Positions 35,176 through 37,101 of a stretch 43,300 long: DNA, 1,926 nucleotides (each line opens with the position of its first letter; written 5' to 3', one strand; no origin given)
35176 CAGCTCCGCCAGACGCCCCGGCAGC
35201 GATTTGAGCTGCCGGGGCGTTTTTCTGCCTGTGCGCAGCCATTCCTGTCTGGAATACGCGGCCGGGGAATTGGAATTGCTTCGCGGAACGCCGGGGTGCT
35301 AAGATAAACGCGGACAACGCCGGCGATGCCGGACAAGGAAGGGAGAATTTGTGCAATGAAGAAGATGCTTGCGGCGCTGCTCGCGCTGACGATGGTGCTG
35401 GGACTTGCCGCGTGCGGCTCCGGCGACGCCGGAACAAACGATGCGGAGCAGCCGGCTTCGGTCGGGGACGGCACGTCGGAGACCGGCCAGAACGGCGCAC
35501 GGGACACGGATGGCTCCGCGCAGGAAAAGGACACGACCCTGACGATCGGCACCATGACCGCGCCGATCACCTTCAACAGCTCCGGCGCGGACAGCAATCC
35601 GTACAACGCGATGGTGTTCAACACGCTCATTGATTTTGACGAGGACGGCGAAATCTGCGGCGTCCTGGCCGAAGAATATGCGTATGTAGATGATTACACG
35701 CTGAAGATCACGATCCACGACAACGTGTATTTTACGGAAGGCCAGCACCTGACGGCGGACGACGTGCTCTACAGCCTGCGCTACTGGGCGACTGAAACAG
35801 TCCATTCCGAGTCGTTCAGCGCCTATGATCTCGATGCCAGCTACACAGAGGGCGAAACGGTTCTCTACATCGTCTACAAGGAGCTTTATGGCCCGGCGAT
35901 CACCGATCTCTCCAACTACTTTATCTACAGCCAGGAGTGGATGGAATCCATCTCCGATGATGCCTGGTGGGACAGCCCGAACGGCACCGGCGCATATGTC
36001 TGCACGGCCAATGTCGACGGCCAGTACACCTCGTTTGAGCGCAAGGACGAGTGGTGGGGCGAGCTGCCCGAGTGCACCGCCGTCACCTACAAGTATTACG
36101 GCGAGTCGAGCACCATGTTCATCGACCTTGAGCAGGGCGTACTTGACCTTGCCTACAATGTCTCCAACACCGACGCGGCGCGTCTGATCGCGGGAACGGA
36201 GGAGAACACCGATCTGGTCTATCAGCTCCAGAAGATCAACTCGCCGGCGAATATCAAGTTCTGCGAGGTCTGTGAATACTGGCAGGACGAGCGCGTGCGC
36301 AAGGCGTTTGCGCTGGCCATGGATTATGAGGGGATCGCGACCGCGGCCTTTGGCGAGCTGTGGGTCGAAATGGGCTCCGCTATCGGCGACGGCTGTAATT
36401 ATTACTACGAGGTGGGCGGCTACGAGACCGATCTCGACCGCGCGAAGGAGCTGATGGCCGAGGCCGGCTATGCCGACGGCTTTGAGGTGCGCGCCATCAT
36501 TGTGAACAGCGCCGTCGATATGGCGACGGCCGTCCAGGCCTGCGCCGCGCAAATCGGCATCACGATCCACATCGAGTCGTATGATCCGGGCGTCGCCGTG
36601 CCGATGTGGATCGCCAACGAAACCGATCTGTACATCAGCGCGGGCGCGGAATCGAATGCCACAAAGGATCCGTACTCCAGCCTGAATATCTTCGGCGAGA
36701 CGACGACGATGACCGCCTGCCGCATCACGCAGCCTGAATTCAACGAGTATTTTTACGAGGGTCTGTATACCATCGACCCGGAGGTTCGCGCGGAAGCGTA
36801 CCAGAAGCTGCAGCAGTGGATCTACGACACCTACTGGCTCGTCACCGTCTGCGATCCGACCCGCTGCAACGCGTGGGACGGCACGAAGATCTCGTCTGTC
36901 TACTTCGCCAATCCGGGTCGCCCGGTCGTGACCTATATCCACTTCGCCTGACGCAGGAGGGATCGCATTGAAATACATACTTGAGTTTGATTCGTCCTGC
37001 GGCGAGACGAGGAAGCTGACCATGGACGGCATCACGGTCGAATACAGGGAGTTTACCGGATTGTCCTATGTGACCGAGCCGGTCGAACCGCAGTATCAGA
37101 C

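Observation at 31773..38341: Tannase, phloretin-hydrolase-like enzyme, a dedicated binding protein and a flavoprotein reductase under two LysR regulators: candidate polyphenol uptake and degradation locus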

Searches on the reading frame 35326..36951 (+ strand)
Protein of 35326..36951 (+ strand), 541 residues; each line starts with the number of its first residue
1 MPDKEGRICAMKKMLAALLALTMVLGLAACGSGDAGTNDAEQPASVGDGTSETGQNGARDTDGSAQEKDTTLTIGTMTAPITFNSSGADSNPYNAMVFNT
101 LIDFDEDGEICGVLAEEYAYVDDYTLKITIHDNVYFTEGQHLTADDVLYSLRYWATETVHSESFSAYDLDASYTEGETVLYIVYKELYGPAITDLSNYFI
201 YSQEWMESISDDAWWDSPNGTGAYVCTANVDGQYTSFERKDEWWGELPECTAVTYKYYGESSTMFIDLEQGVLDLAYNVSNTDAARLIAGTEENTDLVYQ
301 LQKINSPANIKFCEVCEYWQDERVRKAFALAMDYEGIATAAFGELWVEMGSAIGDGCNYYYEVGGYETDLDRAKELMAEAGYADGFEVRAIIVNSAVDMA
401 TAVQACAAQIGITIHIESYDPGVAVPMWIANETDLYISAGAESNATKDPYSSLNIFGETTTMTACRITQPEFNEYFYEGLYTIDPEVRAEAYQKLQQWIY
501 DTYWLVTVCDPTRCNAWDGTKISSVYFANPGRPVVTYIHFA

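Call 3: search_protein_families(library=pfam, proteins=[window:35326-36951:+], max_evalue=0.01)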
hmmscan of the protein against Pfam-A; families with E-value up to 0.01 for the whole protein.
window:35326-36951:+ (541 aa): 1 family
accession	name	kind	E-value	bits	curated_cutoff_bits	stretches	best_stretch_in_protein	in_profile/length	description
PF00496.27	SBP_bac_5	-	4.4e-48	164.7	32.4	1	113-460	5-364/368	Bacterial extracellular solute-binding proteins, family 5 Middle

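Call 4: search_protein_families(library=ncbifam, proteins=[window:35326-36951:+], max_evalue=0.001)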
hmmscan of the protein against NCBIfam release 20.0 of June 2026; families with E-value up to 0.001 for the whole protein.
window:35326-36951:+ (541 aa): 10 families
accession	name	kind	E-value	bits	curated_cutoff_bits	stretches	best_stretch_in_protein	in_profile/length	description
NF045468.1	Opp5A_nikA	equivalog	3.2e-24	85.3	600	1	62-420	12-369/488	nickel ABC transporter substrate-binding protein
TIGR02294.1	nickel_nikA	equivalog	8e-24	84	393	1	68-425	6-385/501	nickel ABC transporter substrate-binding protein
NF045467.1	Opp4A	equivalog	1e-21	76.8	650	2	216-384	205-382/556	oligopeptide ABC transporter substrate-binding protein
NF011942.0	PRK15413.1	equivalog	3.9e-14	52.2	594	1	89-423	50-387/512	glutathione ABC transporter substrate-binding protein GsiB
NF047575.1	opine_bind_CntA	exception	3.7e-13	48.9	800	1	89-384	57-362/535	staphylopine-dependent metal ABC transporter substrate-binding lipoprotein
NF043070.1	DppA_dipep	equivalog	1.6e-08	33.5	1005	1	84-422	43-415/535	dipeptide ABC transporter periplasmic-binding protein DppA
NF011689.0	PRK15109.1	equivalog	5.1e-07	28.7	560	1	216-507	210-506/547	ABC transporter substrate-binding protein SapA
TIGR04028.1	SBP_KPN_01854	hypoth_equivalog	3.3e-06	26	468.5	1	128-387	64-336/509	TIGR04028 family ABC transporter substrate-binding protein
NF011684.0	PRK15104.1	equivalog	4.1e-05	22.5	947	0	95-159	67-131/543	oligopeptide ABC transporter substrate-binding protein OppA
NF010149.0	PRK13626.1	equivalog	0.00072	18.3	476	0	97-234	150-281/552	HTH-type transcriptional regulator SgrR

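Call 23: find_related_loci(query=window:35356-36948:+, collection=metagenome_contigs, flank=10000)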
Query window:35356-36948:+ (531 aa) in metagenome_contigs; peptide patterns used: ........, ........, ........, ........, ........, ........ (x = any residue, [..] = any of these).
59 stretches matched a pattern, but none encodes a relative of the query by tblastn (E <= 1e-3).

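Call 24: find_homologous_proteins(query=window:35356-36948:+, max_evalue=1e-30)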
Query window:35356-36948:+ (531 aa): 29 proteins with E <= 1e-30 among 8000 candidates.
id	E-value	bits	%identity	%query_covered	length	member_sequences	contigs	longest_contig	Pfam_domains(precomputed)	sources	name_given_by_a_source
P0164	0.0e+0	1221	100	100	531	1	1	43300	PF00496.28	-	-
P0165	1.8e-192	659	55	96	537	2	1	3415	PF00496.28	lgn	-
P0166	9.8e-192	657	56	95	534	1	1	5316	PF00496.28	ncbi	-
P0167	5.1e-186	638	53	100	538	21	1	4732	PF00496.28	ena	-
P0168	6.6e-186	637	53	100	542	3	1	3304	PF00496.28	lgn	-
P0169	2.8e-108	381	39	100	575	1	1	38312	PF00496.28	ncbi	-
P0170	1.2e-104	369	38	100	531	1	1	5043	PF00496.28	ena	-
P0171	7.9e-104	367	40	88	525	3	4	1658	PF00496.28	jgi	jgi:peptide/nickel transport system substrate-binding protein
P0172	1.3e-102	363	38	100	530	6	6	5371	PF00496.28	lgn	-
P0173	7.6e-99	350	38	95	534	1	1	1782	PF00496.28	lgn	-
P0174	9.8e-97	343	37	100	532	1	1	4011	PF00496.28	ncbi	-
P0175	6.8e-94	334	36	96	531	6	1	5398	PF00496.28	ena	-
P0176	1.3e-93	333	38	94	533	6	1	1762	PF00496.28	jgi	jgi:peptide/nickel transport system substrate-binding protein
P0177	1.9e-93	332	40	90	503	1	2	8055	PF00496.28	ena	-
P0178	2.9e-92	328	36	96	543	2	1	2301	PF00496.28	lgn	-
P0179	2.2e-88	316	37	89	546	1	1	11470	PF00496.28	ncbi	-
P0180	1.1e-85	307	35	100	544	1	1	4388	PF00496.28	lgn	-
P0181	8.9e-79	284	35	92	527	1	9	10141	PF00496.28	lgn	-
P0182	2.3e-78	283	33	96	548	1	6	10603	PF00496.28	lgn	-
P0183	6.9e-75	271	36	86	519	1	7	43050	PF00496.28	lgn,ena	-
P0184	1.4e-73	267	33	100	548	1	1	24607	PF00496.28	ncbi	-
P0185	5.2e-71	258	34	91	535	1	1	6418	PF00496.28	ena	-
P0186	3.7e-69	252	32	100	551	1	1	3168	PF00496.28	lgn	-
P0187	3.9e-68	249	32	95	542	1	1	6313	PF00496.28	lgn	-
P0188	1.6e-65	240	35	94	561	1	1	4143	PF00496.28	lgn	-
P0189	2.4e-56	210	32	86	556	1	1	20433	PF00496.28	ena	-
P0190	3.1e-44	170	28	96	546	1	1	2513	PF00496.28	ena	-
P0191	1.3e-38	151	29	89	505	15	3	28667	PF00496.28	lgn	-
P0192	2.5e-35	141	28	94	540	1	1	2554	PF00496.28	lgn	-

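Call 25: find_encoding_contigs(protein=P0166, flank=10000, max_places=3)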
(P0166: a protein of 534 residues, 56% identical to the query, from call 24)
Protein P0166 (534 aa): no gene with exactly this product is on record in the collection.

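Call 26: find_encoding_contigs(protein=P0167, flank=10000, max_places=3)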
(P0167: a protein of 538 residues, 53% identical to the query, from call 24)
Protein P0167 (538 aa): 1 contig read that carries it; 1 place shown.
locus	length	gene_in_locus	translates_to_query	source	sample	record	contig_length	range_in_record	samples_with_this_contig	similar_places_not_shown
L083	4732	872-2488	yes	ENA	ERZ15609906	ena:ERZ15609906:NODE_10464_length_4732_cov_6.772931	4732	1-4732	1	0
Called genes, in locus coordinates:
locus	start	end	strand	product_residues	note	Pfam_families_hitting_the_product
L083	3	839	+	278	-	?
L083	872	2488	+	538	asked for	PF00496:SBP_bac_5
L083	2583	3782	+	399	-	PF17853:GGDEF_2 (weak), PF13556:HTH_30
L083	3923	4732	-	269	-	?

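Call 27: find_encoding_contigs(protein=P0169, flank=10000, max_places=3)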
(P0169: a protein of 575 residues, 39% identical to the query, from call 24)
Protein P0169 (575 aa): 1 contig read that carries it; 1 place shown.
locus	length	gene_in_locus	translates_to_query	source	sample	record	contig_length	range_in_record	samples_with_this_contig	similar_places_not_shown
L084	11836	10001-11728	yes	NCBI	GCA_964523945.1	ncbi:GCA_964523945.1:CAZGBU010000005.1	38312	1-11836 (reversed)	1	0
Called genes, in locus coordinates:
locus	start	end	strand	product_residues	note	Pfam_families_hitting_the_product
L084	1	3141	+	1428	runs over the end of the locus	PF01336:tRNA_anti-codon (weak), PF02811:PHP, PF00929:RNase_T, PF07733:DNA_pol3_alpha, PF17657:DNA_pol3_finger, PF14579:HHH_6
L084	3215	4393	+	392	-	PF13393:tRNA-synt_His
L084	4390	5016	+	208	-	PF01634:HisG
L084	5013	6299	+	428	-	PF00815:Histidinol_dh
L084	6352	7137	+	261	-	PF01381:HTH_3, PF13560:HTH_31, PF00475:IGPD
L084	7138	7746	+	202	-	PF00117:GATase, PF07685:GATase_3 (weak)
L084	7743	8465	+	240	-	PF00977:His_biosynth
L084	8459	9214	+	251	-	PF00977:His_biosynth, PF01207:Dus (faint)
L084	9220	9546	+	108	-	PF01502:PRA-CH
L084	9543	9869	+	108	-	PF01503:PRA-PH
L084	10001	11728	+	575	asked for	PF00496:SBP_bac_5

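Call 29: find_encoding_contigs(protein=P0165, flank=10000, max_places=3)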
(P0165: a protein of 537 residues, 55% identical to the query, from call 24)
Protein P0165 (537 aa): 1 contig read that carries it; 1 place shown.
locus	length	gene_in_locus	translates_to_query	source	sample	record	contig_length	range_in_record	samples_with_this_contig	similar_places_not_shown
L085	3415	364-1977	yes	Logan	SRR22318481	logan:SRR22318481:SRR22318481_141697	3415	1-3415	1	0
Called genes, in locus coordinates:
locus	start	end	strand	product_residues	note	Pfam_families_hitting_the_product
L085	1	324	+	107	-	?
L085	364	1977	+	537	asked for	PF00496:SBP_bac_5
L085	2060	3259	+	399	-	PF17853:GGDEF_2 (weak), PF13556:HTH_30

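Call 30: find_encoding_contigs(protein=P0168, flank=10000, max_places=3)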
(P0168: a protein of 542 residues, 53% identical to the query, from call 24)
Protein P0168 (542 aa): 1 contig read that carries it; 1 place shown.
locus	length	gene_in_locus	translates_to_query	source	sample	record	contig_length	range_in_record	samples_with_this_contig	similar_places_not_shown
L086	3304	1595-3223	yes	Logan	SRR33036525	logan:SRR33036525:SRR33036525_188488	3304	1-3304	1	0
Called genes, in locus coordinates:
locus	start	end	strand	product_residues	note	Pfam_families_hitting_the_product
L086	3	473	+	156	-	?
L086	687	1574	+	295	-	PF07859:Abhydrolase_3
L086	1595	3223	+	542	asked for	PF00496:SBP_bac_5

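Call 61: search_protein_families(library=pfam, proteins=[L083:3923-4732:-, L086:3-473:+, L085:1-324:+, L083:2583-3782:+], max_evalue=0.001)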
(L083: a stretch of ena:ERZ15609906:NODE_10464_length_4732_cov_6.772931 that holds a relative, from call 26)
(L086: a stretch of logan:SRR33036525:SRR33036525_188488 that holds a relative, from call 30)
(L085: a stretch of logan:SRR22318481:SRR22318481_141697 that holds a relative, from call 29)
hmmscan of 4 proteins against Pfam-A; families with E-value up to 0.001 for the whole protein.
L083:3923-4732:- (269 aa): 1 family
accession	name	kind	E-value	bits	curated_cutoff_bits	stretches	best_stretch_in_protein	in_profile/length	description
PF00696.33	AA_kinase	-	4e-41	141.7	24.9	1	8-243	1-234/234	Amino acid kinase family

L086:3-473:+ (156 aa): 1 family
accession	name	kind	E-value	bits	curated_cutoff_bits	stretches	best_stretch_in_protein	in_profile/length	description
PF01554.23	MatE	-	2.7e-07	30.8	24.9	1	1-104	56-157/161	MatE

L085:1-324:+ (107 aa): 1 family
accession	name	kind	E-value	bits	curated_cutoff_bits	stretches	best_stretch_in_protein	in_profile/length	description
PF07859.19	Abhydrolase_3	-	3.6e-09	37.1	25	1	11-77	141-207/210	alpha/beta hydrolase fold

L083:2583-3782:+ (399 aa): 2 families
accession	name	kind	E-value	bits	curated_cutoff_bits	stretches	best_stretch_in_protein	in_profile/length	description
PF13556.12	HTH_30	-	7.5e-17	61.3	27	1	329-382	1-54/59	PucR C-terminal helix-turn-helix domain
PF17853.6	GGDEF_2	-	1.2e-06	29.1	24.5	1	169-276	5-116/116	GGDEF-like domain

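Call 62: search_solved_structures(query=window:35356-36948:+, max_evalue=0.00001)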
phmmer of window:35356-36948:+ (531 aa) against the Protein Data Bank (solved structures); distinct sequences matched with E-value up to 0.00001: 48.
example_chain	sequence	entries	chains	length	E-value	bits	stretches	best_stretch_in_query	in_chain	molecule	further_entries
5u4o_A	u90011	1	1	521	2.9e-22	82.5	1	83-488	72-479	ABC transporter substrate-binding protein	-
5isu_A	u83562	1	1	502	2.2e-16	63.1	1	52-494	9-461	Lmo0135 protein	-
6hlx_A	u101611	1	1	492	8.5e-16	61.1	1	77-483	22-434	AgaA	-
4ra1_A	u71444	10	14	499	4.8e-15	58.7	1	100-416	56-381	ABC transporter, substrate binding protein (Agrocinopines A and B) | ABC transporter substrate-binding protein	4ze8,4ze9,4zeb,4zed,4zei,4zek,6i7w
8cke_A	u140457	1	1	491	4.8e-15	58.7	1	100-416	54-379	ABC transporter substrate-binding protein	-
4zec_A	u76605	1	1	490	4.8e-15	58.7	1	100-416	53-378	ABC transporter, substrate binding protein (Agrocinopines A and B)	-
8upi_A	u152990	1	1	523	3.8e-14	55.7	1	87-409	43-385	Peptide ABC transporter substrate-binding protein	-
1xoc_A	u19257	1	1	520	9.2e-14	54.4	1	42-374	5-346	Oligopeptide-binding protein appA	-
8ch1_A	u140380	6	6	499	1.5e-13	53.7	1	61-414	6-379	Agrocinopine utilization periplasmic binding protein AccA | AccA | ABC transporter substrate binding protein (Agrocinopine)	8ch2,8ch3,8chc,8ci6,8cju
8caw_A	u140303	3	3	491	3e-13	52.7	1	100-379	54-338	Agrocinopine utilization periplasmic binding protein AccA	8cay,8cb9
8c6r_A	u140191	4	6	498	3.1e-13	52.7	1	100-379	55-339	Agrocinopine utilization periplasmic binding protein AccA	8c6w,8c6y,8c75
8c6u_A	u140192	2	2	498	3.8e-13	52.4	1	100-379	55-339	Agrocinopine utilization periplasmic binding protein AccA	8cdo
3m8u_A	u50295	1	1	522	6.3e-13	51.7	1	77-491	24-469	Heme-binding protein A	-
3t66_A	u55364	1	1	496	4.4e-12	48.9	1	82-513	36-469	Nickel ABC transporter (Nickel-binding protein)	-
6i3g_A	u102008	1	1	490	5.5e-12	48.6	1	86-490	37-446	ABC transporter, substrate-binding protein, family 5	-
1uqw_A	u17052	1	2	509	1.9e-09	40.2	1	54-496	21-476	PUTATIVE BINDING PROTEIN YLIB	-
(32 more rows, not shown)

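Call 87: predict_structure(alignment_id=A4)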
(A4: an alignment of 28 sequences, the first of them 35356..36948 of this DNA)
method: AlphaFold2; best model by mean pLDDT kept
length: 531 residues; sequences in the alignment: 28
mean_pLDDT: 87.9   pTM: 0.82
mean pLDDT of the five models: 87.9, 87.2, 86.4, 86.3, 85.7
residues with pLDDT >= 90: 393; 70-90: 86; 50-70: 12; < 50: 40
segments of 3 or more residues with pLDDT < 50: 17-56
pLDDT, mean of each block of 10 residues (from residue 1): 74 59 29 29 32 56 93 70 89 90 96 97 95 97 86 88 98 95 92 91 83 94 94 92 96 96 96 94 92 92 95 98 97 94 92 95 98 97 95 98 97 94 93 86 90 94 97 96 98 96 95 90 90 92
secondary structure, 60 per line:
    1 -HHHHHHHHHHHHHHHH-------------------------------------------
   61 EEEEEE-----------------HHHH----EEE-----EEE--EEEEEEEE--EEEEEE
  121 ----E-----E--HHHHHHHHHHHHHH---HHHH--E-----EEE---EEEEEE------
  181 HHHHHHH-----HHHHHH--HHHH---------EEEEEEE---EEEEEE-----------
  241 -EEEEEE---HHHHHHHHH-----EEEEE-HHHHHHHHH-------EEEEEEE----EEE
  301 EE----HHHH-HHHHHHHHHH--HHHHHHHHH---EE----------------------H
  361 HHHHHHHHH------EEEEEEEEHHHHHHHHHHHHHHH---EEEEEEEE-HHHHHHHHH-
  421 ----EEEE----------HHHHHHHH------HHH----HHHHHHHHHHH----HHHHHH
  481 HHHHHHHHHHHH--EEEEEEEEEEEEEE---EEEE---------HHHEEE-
elements in order: H2-17 E61-66 H84-87 E92-94 E100-102 E105-112 E115-120 H134-147 H151-154 E163-165 E169-174 H181-187 H193-198 H201-204 E214-220 E224-229 E242-247 H251-259 E265-269 H271-279 E287-293 E298-302 H307-310 H312-321 H324-332 H360-369 E376-383 H384-398 E402-409 H411-419 E425-428 H439-446 H460-470 H475-492 E495-508 E512-515 E528-530

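Call 90: fold_search(model_id=the predicted structure, library=pdb)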
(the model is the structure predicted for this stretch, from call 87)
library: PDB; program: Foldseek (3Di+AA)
matches with E <= 10: 736; with E <= 0.001: 172
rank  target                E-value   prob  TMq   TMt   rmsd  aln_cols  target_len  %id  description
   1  5u4o                  5.0e-37  1.00  0.80  0.89   2.8       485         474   20  A 2.05A X-Ray Structureof A Bacterial Extracellular Solute-binding Protein, family 5 for Bacillus anthracis str. Ames (released 2017-03-08)
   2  1xoc_A                4.5e-35  1.00  0.68  0.71   5.2       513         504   19  The structure of the oligopeptide-binding protein, AppA, from Bacillus subtilis in complex with a nonapeptide. (released 2005-01-25)
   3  1uqw_A                1.6e-34  1.00  0.81  0.87   2.7       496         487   16  Crystal structure of yliB protein from escherichia coi (released 2003-10-22)
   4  6ofq_A                1.6e-34  1.00  0.69  0.71   4.8       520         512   18  ABC transporter-associated periplasmic binding protein DppA from Helicobacter pylori in complex with peptide STSA (released 2019-08-21)
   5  3m8u                  5.6e-34  1.00  0.74  0.78   4.2       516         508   20  Crystal structure of glutathione-binding protein A (GbpA) from Haemophilus parasuis SH0165 in complex with glutathione d (released 2010-07-14)
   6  1dpe                  6.7e-34  1.00  0.76  0.80   3.7       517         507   18  DIPEPTIDE-BINDING PROTEIN (released 1996-08-17)
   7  3tpa                  9.6e-34  1.00  0.79  0.82   3.2       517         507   19  Structure of HbpA2 from Haemophilus parasuis (released 2011-11-30)
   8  7kz8                  1.0e-33  1.00  0.69  0.75   4.9       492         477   19  Crystal structure of substrate-binding protein Aapf from Pseudomonas sp. PDC86 (released 2021-03-17)
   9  1dpp_A                1.1e-33  1.00  0.69  0.71   5.0       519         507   18  DIPEPTIDE BINDING PROTEIN COMPLEX WITH GLYCYL-L-LEUCINE (released 1995-12-07)
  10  5isu                  1.2e-33  1.00  0.77  0.83   3.3       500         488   19  2.2 Angstrom Crystal Structure of ABC Transporter Substrate Binding Protein CtaP (Lmo0135) from Listeria monocytogenes. (released 2016-03-23)
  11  8z1z_F                3.0e-33  1.00  0.79  0.83   3.0       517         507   18  Cryo-EM structure of Escherichia coli DppAR383D+D436RBCDF in pre-catalytic state (released 2025-04-16)
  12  7kz9_B                3.8e-33  1.00  0.68  0.75   4.9       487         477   19  Crystal structure of Pseudomonas sp. PDC86 substrate-binding protein Aapf in complex with a signaling molecule HEHEAA (released 2021-03-17)
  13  7kz9_A                4.1e-33  1.00  0.68  0.75   4.9       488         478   18  Crystal structure of Pseudomonas sp. PDC86 substrate-binding protein Aapf in complex with a signaling molecule HEHEAA (released 2021-03-17)
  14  8efz_A                8.4e-33  1.00  0.75  0.83   3.4       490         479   17  Crystal structure of CcNikZ-II, apoprotein (released 2024-03-13)
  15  6i3g                  8.4e-33  1.00  0.77  0.85   3.3       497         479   18  Crystal structure of a putative peptide binding protein AppA from Clostridium difficile (released 2019-04-10)
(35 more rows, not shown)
